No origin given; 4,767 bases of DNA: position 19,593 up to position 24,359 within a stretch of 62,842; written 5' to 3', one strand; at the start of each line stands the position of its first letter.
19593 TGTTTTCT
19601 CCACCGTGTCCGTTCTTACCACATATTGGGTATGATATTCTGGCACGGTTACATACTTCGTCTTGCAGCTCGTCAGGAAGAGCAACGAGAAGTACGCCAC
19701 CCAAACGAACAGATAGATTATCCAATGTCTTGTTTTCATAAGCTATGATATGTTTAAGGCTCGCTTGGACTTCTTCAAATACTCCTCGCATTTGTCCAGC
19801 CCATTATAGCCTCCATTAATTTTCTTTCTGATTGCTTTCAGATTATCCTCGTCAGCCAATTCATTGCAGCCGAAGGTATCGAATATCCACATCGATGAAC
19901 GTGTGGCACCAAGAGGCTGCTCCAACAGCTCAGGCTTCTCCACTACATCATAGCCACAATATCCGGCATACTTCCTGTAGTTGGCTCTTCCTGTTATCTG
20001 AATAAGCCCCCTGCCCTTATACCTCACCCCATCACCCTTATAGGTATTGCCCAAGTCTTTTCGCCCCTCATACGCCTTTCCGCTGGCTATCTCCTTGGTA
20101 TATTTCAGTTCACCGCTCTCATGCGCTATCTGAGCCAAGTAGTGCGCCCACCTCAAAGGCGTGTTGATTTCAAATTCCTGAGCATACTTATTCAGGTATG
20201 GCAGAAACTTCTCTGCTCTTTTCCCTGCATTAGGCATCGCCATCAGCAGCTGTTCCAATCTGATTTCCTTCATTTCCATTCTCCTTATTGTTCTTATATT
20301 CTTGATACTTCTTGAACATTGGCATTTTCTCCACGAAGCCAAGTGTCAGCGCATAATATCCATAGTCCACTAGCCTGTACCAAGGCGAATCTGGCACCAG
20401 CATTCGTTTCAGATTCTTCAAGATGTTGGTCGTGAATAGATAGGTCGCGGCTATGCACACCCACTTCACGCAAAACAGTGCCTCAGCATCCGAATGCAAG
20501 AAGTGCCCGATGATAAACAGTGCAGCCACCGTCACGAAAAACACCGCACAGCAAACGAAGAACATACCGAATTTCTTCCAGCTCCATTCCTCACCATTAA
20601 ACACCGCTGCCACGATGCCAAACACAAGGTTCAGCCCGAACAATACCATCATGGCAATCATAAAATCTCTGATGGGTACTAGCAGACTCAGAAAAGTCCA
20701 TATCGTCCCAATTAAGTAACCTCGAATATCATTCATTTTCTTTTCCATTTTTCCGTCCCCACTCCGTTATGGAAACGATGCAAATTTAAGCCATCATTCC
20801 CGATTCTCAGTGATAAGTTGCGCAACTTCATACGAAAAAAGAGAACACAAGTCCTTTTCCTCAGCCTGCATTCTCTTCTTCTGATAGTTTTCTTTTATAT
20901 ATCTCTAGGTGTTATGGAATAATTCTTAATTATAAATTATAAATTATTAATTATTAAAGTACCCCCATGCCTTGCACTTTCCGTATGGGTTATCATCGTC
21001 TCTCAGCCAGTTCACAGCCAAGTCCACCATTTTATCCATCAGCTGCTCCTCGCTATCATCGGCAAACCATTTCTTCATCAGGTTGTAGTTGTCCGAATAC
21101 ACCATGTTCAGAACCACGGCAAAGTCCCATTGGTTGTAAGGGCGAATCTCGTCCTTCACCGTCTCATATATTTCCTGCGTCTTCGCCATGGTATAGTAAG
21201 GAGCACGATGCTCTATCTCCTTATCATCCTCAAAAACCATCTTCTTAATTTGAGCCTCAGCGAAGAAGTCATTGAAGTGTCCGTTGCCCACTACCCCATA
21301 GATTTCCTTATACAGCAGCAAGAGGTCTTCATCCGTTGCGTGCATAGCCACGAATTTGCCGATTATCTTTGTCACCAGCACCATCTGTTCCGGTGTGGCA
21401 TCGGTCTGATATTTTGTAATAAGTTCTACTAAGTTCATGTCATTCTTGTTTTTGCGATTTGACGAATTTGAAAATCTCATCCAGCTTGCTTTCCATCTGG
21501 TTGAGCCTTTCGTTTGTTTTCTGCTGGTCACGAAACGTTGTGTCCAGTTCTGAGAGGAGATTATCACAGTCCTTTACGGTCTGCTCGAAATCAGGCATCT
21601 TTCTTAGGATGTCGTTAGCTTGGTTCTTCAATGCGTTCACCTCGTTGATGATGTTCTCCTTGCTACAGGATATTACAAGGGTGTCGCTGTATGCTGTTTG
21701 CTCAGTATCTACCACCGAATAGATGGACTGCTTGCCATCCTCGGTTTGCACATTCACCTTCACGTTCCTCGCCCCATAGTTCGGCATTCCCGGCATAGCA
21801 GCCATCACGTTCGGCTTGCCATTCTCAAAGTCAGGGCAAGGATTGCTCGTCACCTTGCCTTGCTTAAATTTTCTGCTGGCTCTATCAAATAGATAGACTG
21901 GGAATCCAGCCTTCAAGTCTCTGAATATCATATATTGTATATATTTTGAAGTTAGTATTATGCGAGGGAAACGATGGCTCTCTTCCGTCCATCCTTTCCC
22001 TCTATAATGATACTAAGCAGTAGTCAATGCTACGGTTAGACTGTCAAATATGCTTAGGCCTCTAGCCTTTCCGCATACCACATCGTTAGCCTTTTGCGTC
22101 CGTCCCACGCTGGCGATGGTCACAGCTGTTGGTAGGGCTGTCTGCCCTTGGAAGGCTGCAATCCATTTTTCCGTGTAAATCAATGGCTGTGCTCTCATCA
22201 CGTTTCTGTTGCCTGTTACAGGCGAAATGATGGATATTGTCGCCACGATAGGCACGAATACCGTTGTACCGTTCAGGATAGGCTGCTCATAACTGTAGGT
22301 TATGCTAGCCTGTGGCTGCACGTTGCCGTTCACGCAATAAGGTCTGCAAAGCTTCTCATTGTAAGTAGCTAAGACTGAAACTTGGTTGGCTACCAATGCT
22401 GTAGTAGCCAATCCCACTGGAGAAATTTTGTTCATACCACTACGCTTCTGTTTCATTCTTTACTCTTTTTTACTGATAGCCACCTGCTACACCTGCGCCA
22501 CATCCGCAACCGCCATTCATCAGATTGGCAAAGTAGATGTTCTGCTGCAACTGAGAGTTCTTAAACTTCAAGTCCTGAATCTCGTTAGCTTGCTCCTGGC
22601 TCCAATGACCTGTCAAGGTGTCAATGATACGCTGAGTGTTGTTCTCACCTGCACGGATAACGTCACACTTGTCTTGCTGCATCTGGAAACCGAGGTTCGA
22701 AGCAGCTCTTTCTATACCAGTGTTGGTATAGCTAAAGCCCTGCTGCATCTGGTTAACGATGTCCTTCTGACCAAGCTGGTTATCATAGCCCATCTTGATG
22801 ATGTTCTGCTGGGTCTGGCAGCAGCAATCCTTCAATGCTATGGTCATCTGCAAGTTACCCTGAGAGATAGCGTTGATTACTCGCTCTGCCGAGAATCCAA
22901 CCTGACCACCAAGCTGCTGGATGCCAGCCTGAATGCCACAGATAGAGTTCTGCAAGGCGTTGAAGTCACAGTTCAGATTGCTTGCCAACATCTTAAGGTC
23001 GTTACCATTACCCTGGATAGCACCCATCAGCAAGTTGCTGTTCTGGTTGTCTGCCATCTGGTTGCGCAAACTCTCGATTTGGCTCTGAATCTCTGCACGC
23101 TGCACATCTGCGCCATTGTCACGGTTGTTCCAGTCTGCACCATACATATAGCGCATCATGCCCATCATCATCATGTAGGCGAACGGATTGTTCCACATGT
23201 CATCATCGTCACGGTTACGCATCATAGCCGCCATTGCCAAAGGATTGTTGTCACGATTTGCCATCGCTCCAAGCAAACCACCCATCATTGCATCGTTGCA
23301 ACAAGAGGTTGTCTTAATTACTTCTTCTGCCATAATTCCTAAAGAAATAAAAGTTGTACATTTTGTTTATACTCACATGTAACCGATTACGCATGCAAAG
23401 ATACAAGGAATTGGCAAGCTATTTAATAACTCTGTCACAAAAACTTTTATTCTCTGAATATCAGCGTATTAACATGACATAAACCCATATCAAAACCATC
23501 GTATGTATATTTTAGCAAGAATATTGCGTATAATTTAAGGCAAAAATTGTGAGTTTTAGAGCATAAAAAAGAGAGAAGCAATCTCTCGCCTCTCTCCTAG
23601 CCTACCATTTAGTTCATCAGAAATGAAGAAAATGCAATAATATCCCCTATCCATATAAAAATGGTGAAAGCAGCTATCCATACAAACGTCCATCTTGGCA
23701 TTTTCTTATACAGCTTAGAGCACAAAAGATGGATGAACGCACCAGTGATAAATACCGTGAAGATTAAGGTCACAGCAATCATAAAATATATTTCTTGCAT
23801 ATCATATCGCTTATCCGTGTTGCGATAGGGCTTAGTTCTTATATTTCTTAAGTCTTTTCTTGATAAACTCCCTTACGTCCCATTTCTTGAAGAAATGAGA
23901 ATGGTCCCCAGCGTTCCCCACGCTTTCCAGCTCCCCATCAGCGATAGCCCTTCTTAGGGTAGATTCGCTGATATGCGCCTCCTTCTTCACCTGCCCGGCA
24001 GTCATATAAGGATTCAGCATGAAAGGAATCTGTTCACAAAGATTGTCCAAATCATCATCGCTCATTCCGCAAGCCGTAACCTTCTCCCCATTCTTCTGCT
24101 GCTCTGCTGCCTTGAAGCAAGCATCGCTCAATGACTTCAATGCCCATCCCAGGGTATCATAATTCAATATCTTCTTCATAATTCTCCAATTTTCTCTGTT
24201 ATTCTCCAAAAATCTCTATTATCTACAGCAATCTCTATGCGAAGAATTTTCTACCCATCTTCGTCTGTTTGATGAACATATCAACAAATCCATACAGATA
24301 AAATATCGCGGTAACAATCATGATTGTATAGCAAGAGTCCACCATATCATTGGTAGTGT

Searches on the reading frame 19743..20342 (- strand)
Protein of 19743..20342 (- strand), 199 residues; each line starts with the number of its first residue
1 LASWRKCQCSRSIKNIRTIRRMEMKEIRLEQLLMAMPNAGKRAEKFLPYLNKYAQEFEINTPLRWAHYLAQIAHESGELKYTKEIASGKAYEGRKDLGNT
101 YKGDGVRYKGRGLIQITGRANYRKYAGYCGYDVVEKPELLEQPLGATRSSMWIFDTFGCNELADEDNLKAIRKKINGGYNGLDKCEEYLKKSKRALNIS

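Call 10: search_protein_families(library=phrogs, proteins=[window:19743-20342:-], max_evalue=0.001)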
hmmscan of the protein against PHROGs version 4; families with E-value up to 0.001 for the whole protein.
window:19743-20342:- (199 aa): 8 families
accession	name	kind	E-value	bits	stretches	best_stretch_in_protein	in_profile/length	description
phrog_181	-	lysis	7.3e-60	204.8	1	14-197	319-531/769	endolysin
phrog_9506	-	lysis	4.7e-40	139.2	1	29-193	6-190/330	endolysin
phrog_14712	-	moron, auxiliary metabolic gene and host takeover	1.6e-37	130.4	1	43-191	22-182/322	chitinase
phrog_26317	-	unknown function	7.3e-29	101.1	1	88-197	11-118/119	-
phrog_1519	-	lysis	3.8e-23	83.4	1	38-187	211-371/502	endolysin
phrog_317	-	lysis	9.2e-23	82.1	1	33-184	198-347/492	endolysin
phrog_34417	-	unknown function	1.9e-22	80.9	1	34-194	15-190/326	-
phrog_12261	-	unknown function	3.9e-05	24.8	1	114-178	14-76/76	-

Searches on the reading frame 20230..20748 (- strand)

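Call 10: search_protein_families(library=phrogs, proteins=[window:20230-20748:-], max_evalue=0.001)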
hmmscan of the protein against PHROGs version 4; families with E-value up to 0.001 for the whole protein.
window:20230-20748:- (172 aa): 2 families
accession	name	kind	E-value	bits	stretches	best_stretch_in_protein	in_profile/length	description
phrog_15037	-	unknown function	2.2e-12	47.8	1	5-138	10-142/167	-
phrog_199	-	lysis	0.00066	19.5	1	4-119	3-115/545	holin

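Call 77: search_protein_families(library=pfam, proteins=[window:20230-20748:-], max_evalue=0.001)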
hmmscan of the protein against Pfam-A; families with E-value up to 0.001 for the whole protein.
window:20230-20748:- (172 aa): 0 families

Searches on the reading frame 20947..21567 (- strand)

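Call 13: search_protein_families(library=pfam, proteins=[window:20947-21567:-], max_evalue=0.01)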
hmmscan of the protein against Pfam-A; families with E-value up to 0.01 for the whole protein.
window:20947-21567:- (206 aa): 1 family
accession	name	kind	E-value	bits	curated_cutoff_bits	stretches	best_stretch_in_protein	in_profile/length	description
PF25223.1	DUF7841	-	1.5e-16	61.1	25.2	1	95-204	13-113/114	Domain of unknown function (DUF7841)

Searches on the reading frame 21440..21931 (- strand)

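Call 13: search_protein_families(library=pfam, proteins=[window:21440-21931:-], max_evalue=0.01)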
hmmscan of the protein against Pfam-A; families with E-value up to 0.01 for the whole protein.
window:21440-21931:- (163 aa): 1 family
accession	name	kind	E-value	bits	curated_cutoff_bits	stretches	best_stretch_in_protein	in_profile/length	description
PF09304.16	Cortex-I_coil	-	0.0071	17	60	0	88-160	8-77/107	Cortexillin coiled-coil region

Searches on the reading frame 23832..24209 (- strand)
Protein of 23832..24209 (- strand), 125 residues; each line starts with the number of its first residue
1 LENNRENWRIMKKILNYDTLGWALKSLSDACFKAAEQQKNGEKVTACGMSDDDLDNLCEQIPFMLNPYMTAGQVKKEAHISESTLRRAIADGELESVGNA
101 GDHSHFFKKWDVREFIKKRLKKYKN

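Call 9: search_protein_families(library=pfam, proteins=[window:23832-24209:-], max_evalue=0.01)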
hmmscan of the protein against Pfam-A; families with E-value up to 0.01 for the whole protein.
window:23832-24209:- (125 aa): 1 family
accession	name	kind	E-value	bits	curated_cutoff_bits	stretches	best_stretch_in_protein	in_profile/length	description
PF12728.13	HTH_17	-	1.6e-05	25.5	27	1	68-119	1-50/51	Helix-turn-helix domain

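Call 20: search_protein_families(library=phrogs, proteins=[window:23832-24209:-], max_evalue=0.01)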
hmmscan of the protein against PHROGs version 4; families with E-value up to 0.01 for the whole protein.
window:23832-24209:- (125 aa): 1 family
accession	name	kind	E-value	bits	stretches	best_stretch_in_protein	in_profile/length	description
phrog_66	-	integration and excision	9.4e-05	23.2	1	29-122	45-146/412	excisionase and transcriptional regulator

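Call 50: find_homologous_proteins(query=window:23832-24209:-, max_evalue=0.001)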
Query window:23832-24209:- (125 aa): 259 proteins with E <= 0.001 among 265 candidates; the best 120 are listed.
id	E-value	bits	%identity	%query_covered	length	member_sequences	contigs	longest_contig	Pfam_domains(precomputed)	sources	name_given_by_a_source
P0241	2.9e-74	265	94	99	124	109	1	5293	PF12728.14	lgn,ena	-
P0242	1.1e-72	260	93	98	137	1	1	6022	PF12728.14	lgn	-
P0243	1.3e-72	259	94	99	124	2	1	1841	PF12728.14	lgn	-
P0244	1.4e-72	259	94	98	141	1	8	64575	PF12728.14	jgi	jgi:hypothetical protein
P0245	1.4e-72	259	94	98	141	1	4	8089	PF12728.14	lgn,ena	-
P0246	2.4e-72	259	90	100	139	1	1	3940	PF12728.14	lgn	-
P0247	2.7e-72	258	94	98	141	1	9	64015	PF12728.14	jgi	jgi:hypothetical protein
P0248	2.7e-72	258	94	98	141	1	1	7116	PF12728.14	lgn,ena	-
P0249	4.1e-72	258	93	98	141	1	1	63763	PF12728.14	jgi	jgi:hypothetical protein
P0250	4.7e-72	258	93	99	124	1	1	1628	PF12728.14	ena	-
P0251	7.8e-72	257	93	98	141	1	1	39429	PF12728.14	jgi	jgi:hypothetical protein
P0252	1.2e-71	256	92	99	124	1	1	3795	PF12728.14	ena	-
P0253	1.3e-71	256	92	99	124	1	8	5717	PF12728.14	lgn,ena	-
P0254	2.7e-71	255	93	98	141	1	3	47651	PF12728.14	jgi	jgi:hypothetical protein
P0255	4.2e-71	255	96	94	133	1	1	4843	PF12728.14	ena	-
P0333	8.0e-39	150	60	87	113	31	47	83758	PF12728.14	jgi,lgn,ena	-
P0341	2.2e-35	139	60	87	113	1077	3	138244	PF12728.14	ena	-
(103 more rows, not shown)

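Call 51: find_encoding_contigs(protein=P0333, flank=10000, max_places=2)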
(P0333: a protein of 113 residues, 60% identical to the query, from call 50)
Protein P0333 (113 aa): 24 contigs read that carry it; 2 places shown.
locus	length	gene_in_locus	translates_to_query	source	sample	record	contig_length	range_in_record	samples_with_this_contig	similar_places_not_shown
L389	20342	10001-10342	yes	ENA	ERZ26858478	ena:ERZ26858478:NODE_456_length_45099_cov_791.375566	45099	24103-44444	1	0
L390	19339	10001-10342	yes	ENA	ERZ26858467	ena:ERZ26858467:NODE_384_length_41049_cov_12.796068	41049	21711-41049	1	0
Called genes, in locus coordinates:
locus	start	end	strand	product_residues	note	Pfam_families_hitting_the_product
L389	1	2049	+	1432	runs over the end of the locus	-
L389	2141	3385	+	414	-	-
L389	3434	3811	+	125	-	-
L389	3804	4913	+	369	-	-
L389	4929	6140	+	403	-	-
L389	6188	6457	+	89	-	-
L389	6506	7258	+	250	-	PF07603:Lcl_C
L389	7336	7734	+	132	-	PF22296:bAvd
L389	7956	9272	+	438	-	PF00078:RVT_1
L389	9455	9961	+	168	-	-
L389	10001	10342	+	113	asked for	PF12728:HTH_17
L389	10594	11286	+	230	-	-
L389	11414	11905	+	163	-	-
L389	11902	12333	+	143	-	-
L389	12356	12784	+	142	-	-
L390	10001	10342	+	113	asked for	PF12728:HTH_17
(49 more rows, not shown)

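Call 52: find_encoding_contigs(protein=P0341, flank=10000, max_places=2)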
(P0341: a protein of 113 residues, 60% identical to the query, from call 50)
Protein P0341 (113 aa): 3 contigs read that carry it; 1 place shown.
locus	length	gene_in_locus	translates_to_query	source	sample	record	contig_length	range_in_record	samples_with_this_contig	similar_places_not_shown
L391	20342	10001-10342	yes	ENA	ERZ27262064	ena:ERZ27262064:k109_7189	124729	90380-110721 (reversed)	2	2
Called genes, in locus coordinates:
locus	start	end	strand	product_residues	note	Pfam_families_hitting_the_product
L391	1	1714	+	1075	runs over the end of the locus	-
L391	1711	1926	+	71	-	-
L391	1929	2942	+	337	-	-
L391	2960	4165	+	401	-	-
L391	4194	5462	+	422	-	-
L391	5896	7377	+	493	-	PF00078:RVT_1 (weak)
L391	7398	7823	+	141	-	-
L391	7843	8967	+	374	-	-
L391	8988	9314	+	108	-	-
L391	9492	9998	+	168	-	-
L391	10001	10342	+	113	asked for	PF12728:HTH_17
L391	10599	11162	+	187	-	-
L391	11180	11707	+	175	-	PF00182:Glyco_hydro_19 (weak)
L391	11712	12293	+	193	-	-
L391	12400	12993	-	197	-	-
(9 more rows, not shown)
